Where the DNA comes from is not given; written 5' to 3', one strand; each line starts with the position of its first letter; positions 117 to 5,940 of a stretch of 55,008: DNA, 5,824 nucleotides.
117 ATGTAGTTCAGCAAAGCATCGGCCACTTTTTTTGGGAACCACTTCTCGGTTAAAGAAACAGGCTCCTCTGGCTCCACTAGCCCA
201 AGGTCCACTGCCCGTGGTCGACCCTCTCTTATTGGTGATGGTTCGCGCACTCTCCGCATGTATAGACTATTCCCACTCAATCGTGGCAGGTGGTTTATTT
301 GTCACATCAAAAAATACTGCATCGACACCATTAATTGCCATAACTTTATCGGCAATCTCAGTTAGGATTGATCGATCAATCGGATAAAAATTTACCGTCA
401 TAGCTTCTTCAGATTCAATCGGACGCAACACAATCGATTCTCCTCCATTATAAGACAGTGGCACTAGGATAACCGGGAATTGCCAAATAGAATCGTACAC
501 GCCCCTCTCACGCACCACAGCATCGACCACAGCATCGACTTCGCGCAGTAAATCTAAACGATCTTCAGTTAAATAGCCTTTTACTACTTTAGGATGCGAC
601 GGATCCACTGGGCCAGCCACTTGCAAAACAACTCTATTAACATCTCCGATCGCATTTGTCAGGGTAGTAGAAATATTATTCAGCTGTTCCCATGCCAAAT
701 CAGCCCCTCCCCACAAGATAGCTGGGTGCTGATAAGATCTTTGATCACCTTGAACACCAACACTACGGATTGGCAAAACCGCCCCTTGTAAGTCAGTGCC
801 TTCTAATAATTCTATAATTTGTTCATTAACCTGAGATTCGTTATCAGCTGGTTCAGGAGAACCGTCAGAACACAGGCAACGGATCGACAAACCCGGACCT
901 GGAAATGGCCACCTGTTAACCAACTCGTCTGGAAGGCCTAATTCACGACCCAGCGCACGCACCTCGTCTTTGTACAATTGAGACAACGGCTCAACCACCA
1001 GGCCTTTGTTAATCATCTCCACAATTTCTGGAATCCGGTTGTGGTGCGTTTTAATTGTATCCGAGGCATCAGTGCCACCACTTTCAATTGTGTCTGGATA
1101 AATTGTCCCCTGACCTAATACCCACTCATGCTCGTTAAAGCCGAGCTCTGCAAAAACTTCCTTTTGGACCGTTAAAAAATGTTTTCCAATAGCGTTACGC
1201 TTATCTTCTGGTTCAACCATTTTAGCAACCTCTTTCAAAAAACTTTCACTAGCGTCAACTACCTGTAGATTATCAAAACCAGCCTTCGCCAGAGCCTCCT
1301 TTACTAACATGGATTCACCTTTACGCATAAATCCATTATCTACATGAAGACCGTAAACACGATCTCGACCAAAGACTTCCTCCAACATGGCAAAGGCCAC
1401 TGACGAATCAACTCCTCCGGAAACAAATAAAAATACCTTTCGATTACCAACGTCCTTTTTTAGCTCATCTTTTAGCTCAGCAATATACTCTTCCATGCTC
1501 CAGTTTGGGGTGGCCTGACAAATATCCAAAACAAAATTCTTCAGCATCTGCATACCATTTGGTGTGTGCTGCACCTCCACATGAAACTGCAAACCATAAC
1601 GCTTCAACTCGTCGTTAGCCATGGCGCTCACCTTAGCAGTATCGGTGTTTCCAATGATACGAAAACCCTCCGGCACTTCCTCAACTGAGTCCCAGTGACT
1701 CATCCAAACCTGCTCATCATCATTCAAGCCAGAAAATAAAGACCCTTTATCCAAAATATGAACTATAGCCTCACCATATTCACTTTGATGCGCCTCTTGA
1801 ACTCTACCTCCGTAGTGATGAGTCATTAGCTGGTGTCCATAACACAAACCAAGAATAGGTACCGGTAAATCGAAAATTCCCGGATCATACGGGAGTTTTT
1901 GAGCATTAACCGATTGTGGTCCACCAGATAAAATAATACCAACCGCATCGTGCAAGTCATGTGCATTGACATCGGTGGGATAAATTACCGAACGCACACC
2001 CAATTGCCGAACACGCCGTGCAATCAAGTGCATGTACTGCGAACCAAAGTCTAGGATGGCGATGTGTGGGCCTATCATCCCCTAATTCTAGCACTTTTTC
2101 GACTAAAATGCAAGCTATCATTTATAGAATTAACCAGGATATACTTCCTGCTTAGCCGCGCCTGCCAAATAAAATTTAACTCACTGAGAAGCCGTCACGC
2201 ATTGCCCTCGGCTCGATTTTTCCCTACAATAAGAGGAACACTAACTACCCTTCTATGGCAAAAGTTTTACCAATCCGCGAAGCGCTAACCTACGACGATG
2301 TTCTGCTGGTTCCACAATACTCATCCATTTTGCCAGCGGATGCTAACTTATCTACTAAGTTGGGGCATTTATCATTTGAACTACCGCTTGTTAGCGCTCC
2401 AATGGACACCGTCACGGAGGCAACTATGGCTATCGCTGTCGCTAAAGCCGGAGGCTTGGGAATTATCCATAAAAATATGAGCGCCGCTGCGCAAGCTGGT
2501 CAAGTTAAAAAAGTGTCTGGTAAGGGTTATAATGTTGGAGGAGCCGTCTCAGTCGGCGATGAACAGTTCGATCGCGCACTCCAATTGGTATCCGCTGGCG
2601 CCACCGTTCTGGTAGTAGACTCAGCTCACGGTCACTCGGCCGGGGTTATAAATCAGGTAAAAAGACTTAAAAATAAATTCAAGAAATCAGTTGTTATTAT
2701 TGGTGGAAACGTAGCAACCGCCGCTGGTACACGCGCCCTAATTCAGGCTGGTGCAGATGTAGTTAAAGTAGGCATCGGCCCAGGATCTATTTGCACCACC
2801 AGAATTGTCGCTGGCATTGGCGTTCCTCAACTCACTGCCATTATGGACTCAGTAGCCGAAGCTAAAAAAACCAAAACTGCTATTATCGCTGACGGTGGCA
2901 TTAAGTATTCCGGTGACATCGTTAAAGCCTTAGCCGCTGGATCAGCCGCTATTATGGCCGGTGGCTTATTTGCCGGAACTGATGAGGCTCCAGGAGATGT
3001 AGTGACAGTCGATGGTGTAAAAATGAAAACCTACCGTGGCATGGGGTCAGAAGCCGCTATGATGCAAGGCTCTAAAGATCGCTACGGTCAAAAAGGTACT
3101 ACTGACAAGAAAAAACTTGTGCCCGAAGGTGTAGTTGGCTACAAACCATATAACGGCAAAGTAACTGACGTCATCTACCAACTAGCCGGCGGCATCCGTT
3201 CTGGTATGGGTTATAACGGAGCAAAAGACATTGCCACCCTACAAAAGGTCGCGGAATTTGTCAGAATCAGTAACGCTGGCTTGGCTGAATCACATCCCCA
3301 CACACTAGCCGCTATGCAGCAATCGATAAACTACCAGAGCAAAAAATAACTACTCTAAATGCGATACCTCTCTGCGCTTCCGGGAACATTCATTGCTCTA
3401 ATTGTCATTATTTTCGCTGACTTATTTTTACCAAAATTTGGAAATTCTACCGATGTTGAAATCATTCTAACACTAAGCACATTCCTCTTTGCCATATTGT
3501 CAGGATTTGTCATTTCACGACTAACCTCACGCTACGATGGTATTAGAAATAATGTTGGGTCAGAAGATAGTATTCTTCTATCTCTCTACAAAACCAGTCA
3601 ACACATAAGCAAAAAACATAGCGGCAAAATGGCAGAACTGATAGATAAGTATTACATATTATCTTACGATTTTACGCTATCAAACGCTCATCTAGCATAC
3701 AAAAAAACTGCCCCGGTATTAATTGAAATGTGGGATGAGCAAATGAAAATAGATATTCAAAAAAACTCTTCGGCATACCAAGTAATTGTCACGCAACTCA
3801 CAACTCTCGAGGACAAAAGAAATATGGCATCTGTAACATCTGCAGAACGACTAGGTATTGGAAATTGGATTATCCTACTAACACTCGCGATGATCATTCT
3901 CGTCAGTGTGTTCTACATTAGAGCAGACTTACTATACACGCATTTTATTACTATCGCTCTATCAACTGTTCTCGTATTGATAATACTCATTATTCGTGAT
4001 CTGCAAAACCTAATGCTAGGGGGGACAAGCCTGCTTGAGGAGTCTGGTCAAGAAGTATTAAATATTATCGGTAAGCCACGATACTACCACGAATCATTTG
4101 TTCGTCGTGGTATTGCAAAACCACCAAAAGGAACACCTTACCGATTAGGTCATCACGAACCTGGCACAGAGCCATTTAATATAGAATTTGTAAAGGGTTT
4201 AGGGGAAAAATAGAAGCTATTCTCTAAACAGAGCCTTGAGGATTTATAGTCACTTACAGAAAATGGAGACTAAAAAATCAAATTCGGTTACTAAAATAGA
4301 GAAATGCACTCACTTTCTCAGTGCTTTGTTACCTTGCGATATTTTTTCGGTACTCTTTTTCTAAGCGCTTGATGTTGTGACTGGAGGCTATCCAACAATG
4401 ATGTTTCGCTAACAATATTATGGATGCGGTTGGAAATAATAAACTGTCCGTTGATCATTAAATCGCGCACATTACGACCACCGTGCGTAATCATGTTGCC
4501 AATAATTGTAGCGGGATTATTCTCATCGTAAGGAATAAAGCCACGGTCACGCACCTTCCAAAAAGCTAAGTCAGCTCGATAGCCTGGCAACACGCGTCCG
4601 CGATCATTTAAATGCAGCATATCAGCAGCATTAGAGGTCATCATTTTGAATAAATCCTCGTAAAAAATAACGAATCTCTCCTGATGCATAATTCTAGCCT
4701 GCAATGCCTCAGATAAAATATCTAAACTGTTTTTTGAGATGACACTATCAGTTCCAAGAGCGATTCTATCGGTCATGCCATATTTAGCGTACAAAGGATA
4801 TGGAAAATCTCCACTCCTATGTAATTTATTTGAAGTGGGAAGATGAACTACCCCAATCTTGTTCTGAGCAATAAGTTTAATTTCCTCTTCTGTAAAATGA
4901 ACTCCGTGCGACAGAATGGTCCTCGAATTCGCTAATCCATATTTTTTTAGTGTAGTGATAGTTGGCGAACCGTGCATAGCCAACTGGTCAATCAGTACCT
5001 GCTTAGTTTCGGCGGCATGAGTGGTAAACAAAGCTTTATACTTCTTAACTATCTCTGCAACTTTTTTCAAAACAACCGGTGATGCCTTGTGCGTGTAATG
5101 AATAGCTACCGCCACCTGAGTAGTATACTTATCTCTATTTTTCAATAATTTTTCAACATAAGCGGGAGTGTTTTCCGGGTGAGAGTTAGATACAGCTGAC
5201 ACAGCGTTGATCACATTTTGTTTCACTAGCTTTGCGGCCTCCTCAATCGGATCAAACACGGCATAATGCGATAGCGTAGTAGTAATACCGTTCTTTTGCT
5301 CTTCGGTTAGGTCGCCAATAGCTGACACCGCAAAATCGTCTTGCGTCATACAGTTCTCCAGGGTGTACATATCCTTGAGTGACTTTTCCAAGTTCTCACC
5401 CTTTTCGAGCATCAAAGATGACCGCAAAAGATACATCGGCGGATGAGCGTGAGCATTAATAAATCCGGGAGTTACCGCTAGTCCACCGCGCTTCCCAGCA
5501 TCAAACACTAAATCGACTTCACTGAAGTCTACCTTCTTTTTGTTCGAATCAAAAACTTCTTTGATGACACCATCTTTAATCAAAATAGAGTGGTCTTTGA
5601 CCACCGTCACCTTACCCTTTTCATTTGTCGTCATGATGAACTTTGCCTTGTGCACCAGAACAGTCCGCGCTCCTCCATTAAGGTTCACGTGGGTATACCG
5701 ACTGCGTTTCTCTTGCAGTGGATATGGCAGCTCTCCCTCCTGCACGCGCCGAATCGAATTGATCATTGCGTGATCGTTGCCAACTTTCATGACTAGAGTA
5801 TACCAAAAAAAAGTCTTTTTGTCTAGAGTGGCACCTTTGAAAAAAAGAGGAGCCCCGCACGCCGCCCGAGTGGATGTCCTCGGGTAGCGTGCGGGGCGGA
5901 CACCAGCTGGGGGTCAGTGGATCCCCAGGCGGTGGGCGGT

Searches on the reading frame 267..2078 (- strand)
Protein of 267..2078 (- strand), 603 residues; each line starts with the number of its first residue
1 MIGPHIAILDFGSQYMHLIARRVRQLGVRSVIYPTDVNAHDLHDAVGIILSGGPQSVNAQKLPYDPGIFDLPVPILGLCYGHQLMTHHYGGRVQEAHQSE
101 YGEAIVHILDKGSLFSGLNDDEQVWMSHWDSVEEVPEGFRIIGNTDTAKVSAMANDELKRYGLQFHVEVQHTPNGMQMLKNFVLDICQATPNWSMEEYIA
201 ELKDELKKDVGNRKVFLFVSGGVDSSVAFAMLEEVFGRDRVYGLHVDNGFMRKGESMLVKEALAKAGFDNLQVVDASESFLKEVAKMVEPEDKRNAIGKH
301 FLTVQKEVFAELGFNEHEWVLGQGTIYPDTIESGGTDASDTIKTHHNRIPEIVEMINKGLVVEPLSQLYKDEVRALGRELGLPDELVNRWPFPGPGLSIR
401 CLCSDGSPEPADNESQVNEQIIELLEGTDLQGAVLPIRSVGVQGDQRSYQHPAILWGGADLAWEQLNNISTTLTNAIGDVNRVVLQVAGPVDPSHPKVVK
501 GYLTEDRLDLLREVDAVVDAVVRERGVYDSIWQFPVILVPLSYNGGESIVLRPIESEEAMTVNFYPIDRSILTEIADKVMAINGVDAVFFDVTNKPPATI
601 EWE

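Call 15: search_protein_families(library=pfam, proteins=[window:267-2078:-], max_evalue=0.001)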
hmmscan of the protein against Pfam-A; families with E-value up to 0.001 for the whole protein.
window:267-2078:- (603 aa): 6 families
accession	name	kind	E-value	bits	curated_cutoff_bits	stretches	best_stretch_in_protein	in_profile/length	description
PF00117.34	GATase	-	4.8e-41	141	22.8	1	8-185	2-189/190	Glutamine amidotransferase class-I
PF00958.27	GMP_synt_C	-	9.8e-24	83.7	27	2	522-602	3-92/92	GMP synthase C terminal domain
PF02540.23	NAD_synthase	-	2e-09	37.4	21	1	198-265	5-70/242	NAD synthase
PF07722.19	Peptidase_C26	-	5.8e-06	26.7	20.5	1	71-168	104-219/219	Peptidase C26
PF00764.25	Arginosuc_synth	-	0.0002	21.9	27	1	214-285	1-70/162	Arginosuccinate synthase N-terminal HUP domain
PF06508.19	QueC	-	0.00066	19.7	22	0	216-384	3-177/210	Queuosine biosynthesis protein QueC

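Call 21: find_encoding_contigs(protein=window:267-2078:-, flank=10000, max_places=4)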
Protein window:267-2078:- (603 aa): 17 contigs read that carry it; 4 places shown.
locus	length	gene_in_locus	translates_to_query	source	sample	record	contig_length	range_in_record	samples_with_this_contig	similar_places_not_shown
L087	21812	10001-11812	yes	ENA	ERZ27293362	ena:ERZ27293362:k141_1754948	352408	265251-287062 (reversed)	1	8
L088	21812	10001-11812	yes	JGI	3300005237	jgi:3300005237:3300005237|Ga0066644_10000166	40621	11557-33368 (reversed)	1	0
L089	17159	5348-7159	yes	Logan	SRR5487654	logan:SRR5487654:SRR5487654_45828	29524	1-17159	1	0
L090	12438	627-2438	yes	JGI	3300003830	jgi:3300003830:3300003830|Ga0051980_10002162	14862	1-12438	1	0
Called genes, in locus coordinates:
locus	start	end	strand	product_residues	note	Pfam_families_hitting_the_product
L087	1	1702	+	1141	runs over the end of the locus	PF04563:RNA_pol_Rpb2_1, PF04561:RNA_pol_Rpb2_2, PF04565:RNA_pol_Rpb2_3, PF10385:RNA_pol_Rpb2_45, PF00562:RNA_pol_Rpb2_6, PF04560:RNA_pol_Rpb2_7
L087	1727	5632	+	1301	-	PF04997:RNA_pol_Rpb1_1, PF00623:RNA_pol_Rpb1_2, PF04983:RNA_pol_Rpb1_3, PF05000:RNA_pol_Rpb1_4 (weak), PF04998:RNA_pol_Rpb1_5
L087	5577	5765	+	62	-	-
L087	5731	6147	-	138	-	-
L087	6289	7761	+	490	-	PF01979:Amidohydro_1, PF07969:Amidohydro_3 (weak)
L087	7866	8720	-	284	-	PF14023:Bestrophin-like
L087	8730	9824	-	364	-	PF00478:IMPDH, PF03060:NMO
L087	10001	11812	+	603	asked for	PF00117:GATase, PF07722:Peptidase_C26 (faint), PF02540:NAD_synthase (faint), PF00958:GMP_synt_C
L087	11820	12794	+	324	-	-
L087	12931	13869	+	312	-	-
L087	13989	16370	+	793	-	PF13491:FtsK_4TM, PF17854:FtsK_alpha, PF01580:FtsK_SpoIIIE, PF09397:FtsK_gamma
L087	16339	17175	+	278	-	PF13560:HTH_31 (weak), PF13413:HTH_25, PF09136:Glucodextran_B (weak)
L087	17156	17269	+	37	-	-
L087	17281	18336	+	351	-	PF00154:RecA_N, PF08423:Rad51, PF06745:ATPase (weak), PF27531:MT3502_N (weak), PF21096:RecA_C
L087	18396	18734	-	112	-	PF09685:MamF_MmsF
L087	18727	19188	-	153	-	-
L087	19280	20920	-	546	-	PF00118:Cpn60_TCP1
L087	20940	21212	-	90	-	PF00166:Cpn10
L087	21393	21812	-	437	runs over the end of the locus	PF04932:Wzy_C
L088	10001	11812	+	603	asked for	PF00117:GATase, PF07722:Peptidase_C26 (faint), PF02540:NAD_synthase (faint), PF00958:GMP_synt_C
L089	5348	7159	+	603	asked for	PF00117:GATase, PF07722:Peptidase_C26 (faint), PF02540:NAD_synthase (faint), PF00958:GMP_synt_C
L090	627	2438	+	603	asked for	PF00117:GATase, PF07722:Peptidase_C26 (faint), PF02540:NAD_synthase (faint), PF00958:GMP_synt_C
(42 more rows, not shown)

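Call 31: find_homologous_proteins(query=A3, max_evalue=1)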
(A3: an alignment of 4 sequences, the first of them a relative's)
Query A3 (4 sequences) (312 aa, profile of the alignment): 2 proteins with E <= 1 among 8000 candidates.
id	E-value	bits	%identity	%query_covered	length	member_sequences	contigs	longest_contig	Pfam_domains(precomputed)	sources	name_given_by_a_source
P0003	5.3e-130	451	100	100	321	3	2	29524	-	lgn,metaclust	metaclust:\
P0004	4.6e-110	386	25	48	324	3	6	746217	-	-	-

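Call 32: search_protein_families(library=padloc, proteins=[P0003, P0004], max_evalue=1)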
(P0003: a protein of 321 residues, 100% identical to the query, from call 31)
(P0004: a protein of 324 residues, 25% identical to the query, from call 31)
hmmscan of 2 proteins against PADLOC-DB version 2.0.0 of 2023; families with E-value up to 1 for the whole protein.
P0003 (321 aa): 0 families

P0004 (324 aa): 0 families

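Call 33: search_protein_families(library=phrogs, proteins=[P0003, P0004], max_evalue=1)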
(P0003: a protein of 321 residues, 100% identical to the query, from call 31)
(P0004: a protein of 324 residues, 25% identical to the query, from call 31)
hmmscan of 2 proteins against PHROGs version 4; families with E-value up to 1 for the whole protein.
P0003 (321 aa): 2 families
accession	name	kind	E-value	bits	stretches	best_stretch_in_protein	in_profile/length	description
phrog_16197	-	unknown function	0.16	12.3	1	205-258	171-221/314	-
phrog_13910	-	unknown function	0.29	12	1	263-285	14-36/46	-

P0004 (324 aa): 0 families

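Call 34: search_protein_families(library=pfam, proteins=[P0003, P0004], max_evalue=1)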
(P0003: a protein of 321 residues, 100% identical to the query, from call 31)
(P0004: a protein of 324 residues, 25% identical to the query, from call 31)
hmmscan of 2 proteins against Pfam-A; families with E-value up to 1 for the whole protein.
P0003 (321 aa): 0 families

P0004 (324 aa): 2 families
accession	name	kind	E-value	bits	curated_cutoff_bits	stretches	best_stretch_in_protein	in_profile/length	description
PF08463.15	EcoEI_R_C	-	0.14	12.6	24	1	246-282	19-59/163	EcoEI R protein C-terminal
PF25770.1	CC_CEP63-bind_CEP152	-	0.41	11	23.9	0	241-263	13-35/51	CEP152, CEP63 binding coiled coil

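Call 47: predict_structure(alignment_id=A3)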
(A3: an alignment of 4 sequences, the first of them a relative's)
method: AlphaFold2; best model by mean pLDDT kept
length: 312 residues; sequences in the alignment: 4
mean_pLDDT: 57.1   pTM: 0.57
mean pLDDT of the five models: 57.1, 54.8, 53.1, 50.1, 47.1
residues with pLDDT >= 90: 0; 70-90: 79; 50-70: 131; < 50: 102
segments of 3 or more residues with pLDDT < 50: 1-31, 226-230, 236-261, 279-312
pLDDT, mean of each block of 10 residues (from residue 1): 32 31 30 57 63 56 55 63 57 70 63 70 64 66 82 77 76 81 81 76 64 68 49 48 44 42 54 56 39 33 27 29
secondary structure, 60 per line:
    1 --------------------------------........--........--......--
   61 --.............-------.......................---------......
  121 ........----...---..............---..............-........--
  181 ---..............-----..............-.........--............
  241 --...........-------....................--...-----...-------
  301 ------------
elements in order: H33-40 H43-50 H53-58 H63-75 H83-105 H115-128 H139-152 H156-169 H171-178 H184-197 H203-216 H218-226 H229-240 H243-253 H261-280 E283-285 E291-293
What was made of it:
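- On TPR / Sel1-like repeat superfamily: The AF2 P5 model has pTM 0.57 and is all-alpha (call 47).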

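Call 50: fold_search(model_id=the predicted structure, library=pdb)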
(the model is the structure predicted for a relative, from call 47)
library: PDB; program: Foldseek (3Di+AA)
matches with E <= 10: 322; with E <= 0.001: 0
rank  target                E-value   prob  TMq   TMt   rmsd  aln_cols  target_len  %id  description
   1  8bpo_s2               6.9e-01  0.51  0.25  0.22  10.3       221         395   14  Structure of rabbit 80S ribosome translating beta-tubulin in complex with tetratricopeptide protein 5 (TTC5) and S-ph (released 2023-07-05)
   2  8qag_B                7.2e-01  0.54  0.33  0.35  10.0       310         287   12  X-ray crystal structure of a de novo designed single-chain parallel coiled-coil alpha-helical barrel with 6 inner heli (released 2024-07-03)
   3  8ara_C                7.6e-01  0.60  0.15  0.37  12.0       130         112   16  Heterologous Complex of Aeromonas hydrophila Type III secretion substrate AscX with Yersinia enterocolitica chaperone  (released 2023-04-26)
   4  3vty_C                7.9e-01  0.33  0.19  0.28  14.0       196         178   12  Crystal structure of MamA (released 2012-10-31)
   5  2wcd_A                7.9e-01  0.06  0.10  0.11  34.4       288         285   11  Crystal structure of the assembled cytolysin A pore (released 2009-05-05)
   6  7qih_A                8.2e-01  0.66  0.15  0.37  11.1       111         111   15  Complex of the Yersinia enterocolitica Type III secretion proteins YscX and YscY (released 2022-06-01)
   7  3vtx_B                8.6e-01  0.30  0.19  0.28  15.2       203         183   10  Crystal structure of MamA protein (released 2012-10-31)
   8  7ue2_A                9.4e-01  0.30  0.26  0.26  18.3       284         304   15  Crystal structure of designed helical repeat protein RPB_PLP3_R6 bound to PLPx6 peptide (released 2023-03-29)
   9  8a3t_D                9.4e-01  0.08  0.14  0.10  23.6       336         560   12  S. cerevisiae APC/C-Cdh1 complex (released 2022-08-31)
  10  9hqi_B                9.8e-01  0.10  0.16  0.16  15.8       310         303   14  T-Muurolol Synthase from Roseiflexus castenholzii (TmS) in complex with 2,3-DHFPP [P4(3)2(1)2(1)] (released 2025-12-24)
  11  4j8d_C                1.2e+00  0.30  0.15  0.26  14.3       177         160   13  Middle domain of Hsc70-interacting protein, crystal form II (released 2013-07-03)
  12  3uq3_A                1.3e+00  0.15  0.16  0.19  23.0       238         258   12  TPR2AB-domain:pHSP90-complex of yeast Sti1 (released 2012-01-18)
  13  7rtw_A                1.3e+00  0.03  0.10  0.09  31.8       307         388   11  Cryo-EM structure of a TTYH3 cis-dimer (released 2021-08-25)
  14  8arc_A                1.3e+00  0.51  0.15  0.39  11.4       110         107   14  Heterologous Complex of Aeromonas hydrophila Type III secretion substrate AscX with Photorhabdus luminescens subsp. la (released 2023-04-26)
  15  8qag_A                1.3e+00  0.35  0.33  0.33  10.6       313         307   14  X-ray crystal structure of a de novo designed single-chain parallel coiled-coil alpha-helical barrel with 6 inner heli (released 2024-07-03)
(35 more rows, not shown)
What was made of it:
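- Closest known: TPR / Sel1-like alpha-solenoid repeat proteins. Same: The top Foldseek hits are TPR proteins: TTC5, MamA, YscY-class chaperones, Sti1, PilF (call 50).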

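Call 85: list_cluster_members(proteins=[P0003, L091:14345-15199:+, L087:12931-13869:+])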
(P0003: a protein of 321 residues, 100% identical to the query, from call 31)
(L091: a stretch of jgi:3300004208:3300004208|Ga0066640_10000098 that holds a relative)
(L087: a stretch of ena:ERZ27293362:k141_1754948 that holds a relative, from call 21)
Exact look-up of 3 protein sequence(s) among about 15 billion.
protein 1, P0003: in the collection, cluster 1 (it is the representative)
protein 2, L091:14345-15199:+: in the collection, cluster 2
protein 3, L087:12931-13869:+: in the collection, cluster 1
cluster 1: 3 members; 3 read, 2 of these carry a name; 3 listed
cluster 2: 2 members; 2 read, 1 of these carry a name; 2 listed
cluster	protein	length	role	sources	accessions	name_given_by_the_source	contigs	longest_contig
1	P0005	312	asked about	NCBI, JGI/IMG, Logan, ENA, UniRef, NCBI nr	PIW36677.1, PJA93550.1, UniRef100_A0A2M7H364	MAG: hypothetical protein COW24_03890 [Candidatus Kerfeldbacteria bacterium ... | Uncharacterized protein n=1 Tax=Candidatus Kerfeldbacteria bacterium ...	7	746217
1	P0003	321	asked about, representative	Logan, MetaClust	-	\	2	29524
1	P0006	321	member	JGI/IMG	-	-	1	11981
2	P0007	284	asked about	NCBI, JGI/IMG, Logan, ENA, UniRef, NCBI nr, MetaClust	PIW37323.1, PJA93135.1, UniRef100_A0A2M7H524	MAG: hypothetical protein COW24_00690 [Candidatus Kerfeldbacteria bacterium ... | Uncharacterized protein n=1 Tax=Candidatus Kerfeldbacteria bacterium ... | \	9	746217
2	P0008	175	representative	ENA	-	-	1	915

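Call 86: fold_search(model_id=the predicted structure, library=viral)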
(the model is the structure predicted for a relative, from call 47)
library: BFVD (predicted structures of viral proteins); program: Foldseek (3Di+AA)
matches with E <= 10: 192; with E <= 0.001: 0
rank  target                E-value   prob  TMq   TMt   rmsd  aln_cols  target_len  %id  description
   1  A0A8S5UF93            4.7e-01  0.07  0.12  0.11  22.0       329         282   13  Uncharacterized protein [Myoviridae sp. ctcyQ27]
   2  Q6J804                6.6e-01  0.07  0.12  0.05  26.0       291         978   17  Pas27 [Actinoplanes phage phiAsp2]
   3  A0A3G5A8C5            7.2e-01  0.09  0.14  0.14  25.2       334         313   13  Gamma-soluble NSF attachment protein [Homavirus sp.]
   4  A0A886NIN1            7.2e-01  0.08  0.13  0.11  27.7       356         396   12  (no name in the UniProt tables at hand)
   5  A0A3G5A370            8.9e-01  0.14  0.17  0.18  31.5       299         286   13  Tetratricopeptide repeat protein [Harvfovirus sp.]
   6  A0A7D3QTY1            9.3e-01  0.13  0.14  0.15  20.5       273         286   12  Soluble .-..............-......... factor [Fadolivirus FV1/VV64]
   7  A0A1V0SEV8            9.3e-01  0.06  0.11  0.14  18.6       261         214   11  Thiaminase [Hokovirus HKV1]
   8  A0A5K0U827            1.0e+00  0.07  0.13  0.12  22.7       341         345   12  Gamma-soluble NSF attachment protein (Fragment) [Yasminevirus sp. GU-2018]
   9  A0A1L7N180            1.2e+00  0.06  0.09  0.10  24.0       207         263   16  Uncharacterized protein [Ralstonia phage RP12]
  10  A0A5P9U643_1          1.4e+00  0.06  0.12  0.05  23.7       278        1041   13  (no name in the UniProt tables at hand)
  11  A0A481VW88            1.4e+00  0.03  0.10  0.04  28.0       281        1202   14  Tape measure protein [Microbacterium phage Fireman]
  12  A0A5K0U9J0            1.6e+00  0.47  0.35  0.39   8.8       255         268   10  Uncharacterized protein [Yasminevirus sp. GU-2018]
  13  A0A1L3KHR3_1          1.6e+00  0.07  0.15  0.07  26.1       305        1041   12  (no name in the UniProt tables at hand)
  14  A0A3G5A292            1.9e+00  0.08  0.15  0.13  16.8       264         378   11  Sel1 repeat family protein [Harvfovirus sp.]
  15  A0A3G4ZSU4            1.9e+00  0.14  0.20  0.21  14.9       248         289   10  Tetratricopeptide repeat protein [Edafosvirus sp.]
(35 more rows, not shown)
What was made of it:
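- On TPR / Sel1-like repeat superfamily: Foldseek's best hits are TPR proteins, but at E 0.5-3 and TM <= 0.39 (calls 50, 86).
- The top, non-significant, Foldseek hits are mostly TPR or helical-repeat proteins (calls 50, 86).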

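Call 87: search_protein_families(library=pfam, proteins=[P0007], max_evalue=1)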
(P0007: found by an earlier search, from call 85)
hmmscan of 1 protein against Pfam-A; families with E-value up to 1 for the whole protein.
P0007 (284 aa): 1 family
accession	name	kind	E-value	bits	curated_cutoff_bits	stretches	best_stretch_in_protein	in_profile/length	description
PF21591.2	Hera_DD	-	0.032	14.4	27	1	120-142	20-42/52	RNA helicase Hera, dimerization domain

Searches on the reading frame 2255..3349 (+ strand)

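Call 15: search_protein_families(library=pfam, proteins=[window:2255-3349:+], max_evalue=0.001)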
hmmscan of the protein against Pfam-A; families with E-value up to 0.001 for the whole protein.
window:2255-3349:+ (364 aa): 3 families
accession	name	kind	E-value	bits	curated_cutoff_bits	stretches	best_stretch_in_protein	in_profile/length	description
PF00478.31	IMPDH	-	1.8e-135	451.8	25.6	1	10-349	1-345/345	IMP dehydrogenase / GMP reductase domain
PF03060.21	NMO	-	6.1e-09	36.2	28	1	40-322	9-299/331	Nitronate monooxygenase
PF01070.24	FMN_dh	-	0.00032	20.3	24.9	1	132-239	207-305/350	FMN-dependent dehydrogenase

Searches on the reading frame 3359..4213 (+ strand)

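Call 15: search_protein_families(library=pfam, proteins=[window:3359-4213:+], max_evalue=0.001)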
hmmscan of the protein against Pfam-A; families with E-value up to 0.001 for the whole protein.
window:3359-4213:+ (284 aa): 1 family
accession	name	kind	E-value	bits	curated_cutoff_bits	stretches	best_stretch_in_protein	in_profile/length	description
PF14023.12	Bestrophin-like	-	7e-16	58.9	32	1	33-210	30-211/232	Bestrophin-like domain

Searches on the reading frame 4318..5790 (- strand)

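Call 15: search_protein_families(library=pfam, proteins=[window:4318-5790:-], max_evalue=0.001)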
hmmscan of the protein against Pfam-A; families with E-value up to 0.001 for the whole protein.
window:4318-5790:- (490 aa): 2 families
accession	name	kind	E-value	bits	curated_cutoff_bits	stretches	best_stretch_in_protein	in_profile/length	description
PF01979.26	Amidohydro_1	-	6.1e-39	134.7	25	1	106-449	2-343/345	Amidohydrolase family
PF07969.17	Amidohydro_3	-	3.6e-09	37.1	29.7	1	132-416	180-448/472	Amidohydrolase family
